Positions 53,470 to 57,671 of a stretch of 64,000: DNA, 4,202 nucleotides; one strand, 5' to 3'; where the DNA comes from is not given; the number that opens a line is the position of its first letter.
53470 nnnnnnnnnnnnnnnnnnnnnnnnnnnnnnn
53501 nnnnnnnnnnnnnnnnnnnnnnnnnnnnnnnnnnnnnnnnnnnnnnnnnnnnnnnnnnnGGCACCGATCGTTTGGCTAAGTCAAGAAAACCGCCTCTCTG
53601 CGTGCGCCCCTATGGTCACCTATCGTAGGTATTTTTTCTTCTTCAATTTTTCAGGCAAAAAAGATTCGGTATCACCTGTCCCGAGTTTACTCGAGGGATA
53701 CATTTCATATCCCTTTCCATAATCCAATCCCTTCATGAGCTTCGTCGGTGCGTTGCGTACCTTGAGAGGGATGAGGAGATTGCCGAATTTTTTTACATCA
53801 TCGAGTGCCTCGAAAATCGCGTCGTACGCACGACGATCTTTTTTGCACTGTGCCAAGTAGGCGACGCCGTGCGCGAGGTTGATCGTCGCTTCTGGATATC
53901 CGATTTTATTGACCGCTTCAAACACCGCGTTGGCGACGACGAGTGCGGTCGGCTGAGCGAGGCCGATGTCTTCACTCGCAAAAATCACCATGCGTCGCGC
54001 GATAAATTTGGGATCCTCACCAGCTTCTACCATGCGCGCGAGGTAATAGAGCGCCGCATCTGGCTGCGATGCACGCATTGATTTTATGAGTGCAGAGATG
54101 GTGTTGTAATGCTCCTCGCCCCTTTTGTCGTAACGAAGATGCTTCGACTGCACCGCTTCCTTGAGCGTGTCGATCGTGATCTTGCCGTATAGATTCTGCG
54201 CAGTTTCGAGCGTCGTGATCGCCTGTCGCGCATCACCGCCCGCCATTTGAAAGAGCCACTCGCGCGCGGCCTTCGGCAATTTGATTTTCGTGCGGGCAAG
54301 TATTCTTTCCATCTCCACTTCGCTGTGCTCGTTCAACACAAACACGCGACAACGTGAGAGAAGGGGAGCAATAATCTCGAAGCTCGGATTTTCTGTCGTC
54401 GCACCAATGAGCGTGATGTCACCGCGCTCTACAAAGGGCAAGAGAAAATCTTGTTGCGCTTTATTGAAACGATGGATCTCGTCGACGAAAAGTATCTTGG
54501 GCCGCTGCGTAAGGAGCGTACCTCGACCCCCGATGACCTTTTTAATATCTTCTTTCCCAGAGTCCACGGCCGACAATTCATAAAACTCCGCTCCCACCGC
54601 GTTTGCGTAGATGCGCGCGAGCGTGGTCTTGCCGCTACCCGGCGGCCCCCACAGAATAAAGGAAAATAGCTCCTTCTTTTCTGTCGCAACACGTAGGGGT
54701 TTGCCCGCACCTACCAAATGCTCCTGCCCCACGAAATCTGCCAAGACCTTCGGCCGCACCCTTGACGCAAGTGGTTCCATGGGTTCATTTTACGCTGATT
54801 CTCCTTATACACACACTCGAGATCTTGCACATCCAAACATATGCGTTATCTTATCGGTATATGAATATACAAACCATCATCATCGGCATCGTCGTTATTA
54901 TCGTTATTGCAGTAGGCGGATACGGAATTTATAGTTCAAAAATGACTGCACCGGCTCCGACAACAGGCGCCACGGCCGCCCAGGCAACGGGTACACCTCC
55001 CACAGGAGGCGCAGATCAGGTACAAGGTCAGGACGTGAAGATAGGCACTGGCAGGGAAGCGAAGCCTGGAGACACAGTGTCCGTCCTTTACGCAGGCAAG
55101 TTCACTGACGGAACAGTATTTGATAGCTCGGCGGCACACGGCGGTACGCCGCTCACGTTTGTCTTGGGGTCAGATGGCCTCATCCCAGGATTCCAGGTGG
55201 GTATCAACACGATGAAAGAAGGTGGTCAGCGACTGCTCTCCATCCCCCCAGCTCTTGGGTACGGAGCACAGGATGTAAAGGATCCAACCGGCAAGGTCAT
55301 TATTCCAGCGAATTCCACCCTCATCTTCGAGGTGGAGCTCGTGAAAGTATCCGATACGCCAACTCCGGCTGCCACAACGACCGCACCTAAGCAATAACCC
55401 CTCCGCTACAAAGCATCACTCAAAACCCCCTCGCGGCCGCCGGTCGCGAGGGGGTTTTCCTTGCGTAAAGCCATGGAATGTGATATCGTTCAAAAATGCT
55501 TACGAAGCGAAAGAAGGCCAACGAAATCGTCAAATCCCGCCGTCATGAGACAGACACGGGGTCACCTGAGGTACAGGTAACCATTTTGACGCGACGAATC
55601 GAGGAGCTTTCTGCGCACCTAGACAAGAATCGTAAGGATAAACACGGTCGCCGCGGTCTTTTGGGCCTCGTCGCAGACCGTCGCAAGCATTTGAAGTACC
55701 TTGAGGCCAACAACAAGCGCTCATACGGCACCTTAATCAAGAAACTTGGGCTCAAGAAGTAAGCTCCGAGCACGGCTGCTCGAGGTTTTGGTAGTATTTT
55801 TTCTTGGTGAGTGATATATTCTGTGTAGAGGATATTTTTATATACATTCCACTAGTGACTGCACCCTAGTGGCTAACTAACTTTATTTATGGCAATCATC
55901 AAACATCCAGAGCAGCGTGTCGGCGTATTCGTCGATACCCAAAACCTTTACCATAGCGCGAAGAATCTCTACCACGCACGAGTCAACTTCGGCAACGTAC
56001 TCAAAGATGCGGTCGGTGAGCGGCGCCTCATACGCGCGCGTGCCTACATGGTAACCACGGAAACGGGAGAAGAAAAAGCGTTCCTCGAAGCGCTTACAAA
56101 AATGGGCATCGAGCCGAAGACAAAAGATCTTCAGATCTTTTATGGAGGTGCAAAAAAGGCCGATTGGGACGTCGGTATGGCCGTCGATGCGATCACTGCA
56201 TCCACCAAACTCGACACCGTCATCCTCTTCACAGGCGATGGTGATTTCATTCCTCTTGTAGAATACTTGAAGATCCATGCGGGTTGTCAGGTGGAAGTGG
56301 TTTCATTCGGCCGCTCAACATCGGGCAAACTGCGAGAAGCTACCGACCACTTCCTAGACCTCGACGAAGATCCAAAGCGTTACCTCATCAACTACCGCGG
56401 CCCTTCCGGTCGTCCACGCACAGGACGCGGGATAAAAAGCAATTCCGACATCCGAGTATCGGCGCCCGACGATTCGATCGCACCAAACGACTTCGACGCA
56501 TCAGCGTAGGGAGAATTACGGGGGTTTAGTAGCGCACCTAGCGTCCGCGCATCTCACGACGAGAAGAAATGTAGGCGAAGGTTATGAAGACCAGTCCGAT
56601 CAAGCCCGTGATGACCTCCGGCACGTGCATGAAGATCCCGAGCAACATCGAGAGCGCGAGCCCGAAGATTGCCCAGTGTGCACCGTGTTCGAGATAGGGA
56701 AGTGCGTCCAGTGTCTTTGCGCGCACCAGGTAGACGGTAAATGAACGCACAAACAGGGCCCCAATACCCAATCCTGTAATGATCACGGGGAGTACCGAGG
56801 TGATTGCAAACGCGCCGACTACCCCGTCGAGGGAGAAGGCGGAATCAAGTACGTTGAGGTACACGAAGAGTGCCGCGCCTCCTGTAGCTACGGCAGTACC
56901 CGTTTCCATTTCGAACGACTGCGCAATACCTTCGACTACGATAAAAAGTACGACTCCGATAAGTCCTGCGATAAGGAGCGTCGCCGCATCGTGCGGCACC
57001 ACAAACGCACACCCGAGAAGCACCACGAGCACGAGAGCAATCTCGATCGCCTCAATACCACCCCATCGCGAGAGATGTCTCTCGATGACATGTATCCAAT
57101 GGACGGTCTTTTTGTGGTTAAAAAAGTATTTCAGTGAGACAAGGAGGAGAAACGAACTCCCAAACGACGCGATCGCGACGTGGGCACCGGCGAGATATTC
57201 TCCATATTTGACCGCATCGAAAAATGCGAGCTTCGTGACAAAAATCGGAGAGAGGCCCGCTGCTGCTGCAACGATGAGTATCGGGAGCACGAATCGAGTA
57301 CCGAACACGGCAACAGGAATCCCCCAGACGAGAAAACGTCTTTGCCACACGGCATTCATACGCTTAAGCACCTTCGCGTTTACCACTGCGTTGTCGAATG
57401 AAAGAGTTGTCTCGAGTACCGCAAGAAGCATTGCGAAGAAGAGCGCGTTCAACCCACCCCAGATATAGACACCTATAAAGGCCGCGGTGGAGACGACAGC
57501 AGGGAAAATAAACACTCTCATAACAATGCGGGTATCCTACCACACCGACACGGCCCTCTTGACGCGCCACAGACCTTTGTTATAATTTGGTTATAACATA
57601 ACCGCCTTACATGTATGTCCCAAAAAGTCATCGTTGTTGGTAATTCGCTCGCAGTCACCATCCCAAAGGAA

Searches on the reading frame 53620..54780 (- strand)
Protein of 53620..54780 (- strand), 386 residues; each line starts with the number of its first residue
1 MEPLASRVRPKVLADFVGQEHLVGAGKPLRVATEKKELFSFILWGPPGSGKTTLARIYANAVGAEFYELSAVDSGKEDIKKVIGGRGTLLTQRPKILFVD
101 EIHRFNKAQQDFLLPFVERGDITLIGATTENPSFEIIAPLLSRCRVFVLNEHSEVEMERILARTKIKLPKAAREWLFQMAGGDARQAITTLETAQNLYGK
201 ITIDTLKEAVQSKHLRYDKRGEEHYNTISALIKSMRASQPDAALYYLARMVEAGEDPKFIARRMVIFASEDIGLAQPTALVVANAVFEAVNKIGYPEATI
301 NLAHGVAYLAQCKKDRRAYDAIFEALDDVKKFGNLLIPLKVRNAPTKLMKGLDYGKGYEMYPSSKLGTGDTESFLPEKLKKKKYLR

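Call 53: search_protein_families(library=pfam, proteins=[window:53620-54780:-], max_evalue=0.001)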
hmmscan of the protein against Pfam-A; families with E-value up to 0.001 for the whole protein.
window:53620-54780:- (386 aa): 11 families
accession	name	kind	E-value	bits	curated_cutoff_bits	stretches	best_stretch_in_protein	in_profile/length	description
PF12002.13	MgsA_C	-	8.7e-51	172.6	27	1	238-384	2-147/167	MgsA AAA+ ATPase C terminal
PF16193.11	AAA_assoc_2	-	4.3e-24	85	34.3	1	164-236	3-81/81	AAA C-terminal domain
PF00004.35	AAA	-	1.4e-17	64.9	21.2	1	42-148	2-127/131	ATPase family associated with various cellular activities (AAA)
PF05496.18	RuvB_N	-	1.9e-14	54.1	27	1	8-124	1-115/159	Holliday junction DNA helicase RuvB P-loop domain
PF07728.20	AAA_5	-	1.1e-07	32.3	22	1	41-125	2-98/139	AAA domain (dynein-related subfamily)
PF13401.12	AAA_22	-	6.2e-05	23.8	27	0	42-67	9-37/130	AAA domain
PF01078.27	Mg_chelatase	-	0.00011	22.1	20.3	0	39-60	23-48/207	Magnesium chelatase, subunit ChlI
PF13191.12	AAA_16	-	0.00013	23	32.6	0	40-65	26-51/167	AAA ATPase domain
PF20720.3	nSTAND3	-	0.00018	21.7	27.2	1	42-100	21-72/155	Novel STAND NTPase 3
PF00158.32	Sigma54_activat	-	0.00024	21.3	20.2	0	87-132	87-132/168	Sigma-54 interaction domain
PF25361.1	AAA_lid_RFC1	-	0.00098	19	34.9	0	156-207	7-58/59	RFC1-like, AAA+ ATPase lid domain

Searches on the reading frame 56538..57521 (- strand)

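Call 53: search_protein_families(library=pfam, proteins=[window:56538-57521:-], max_evalue=0.001)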
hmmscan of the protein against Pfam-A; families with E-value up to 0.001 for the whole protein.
window:56538-57521:- (327 aa): 2 families
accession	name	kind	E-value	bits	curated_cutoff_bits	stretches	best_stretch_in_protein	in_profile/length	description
PF04332.21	DUF475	-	1.1e-94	318.1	27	1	42-324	1-290/293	Protein of unknown function (DUF475)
PF03741.22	TerC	-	1.4e-13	51.4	27.8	1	33-294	3-176/178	Integral membrane protein TerC family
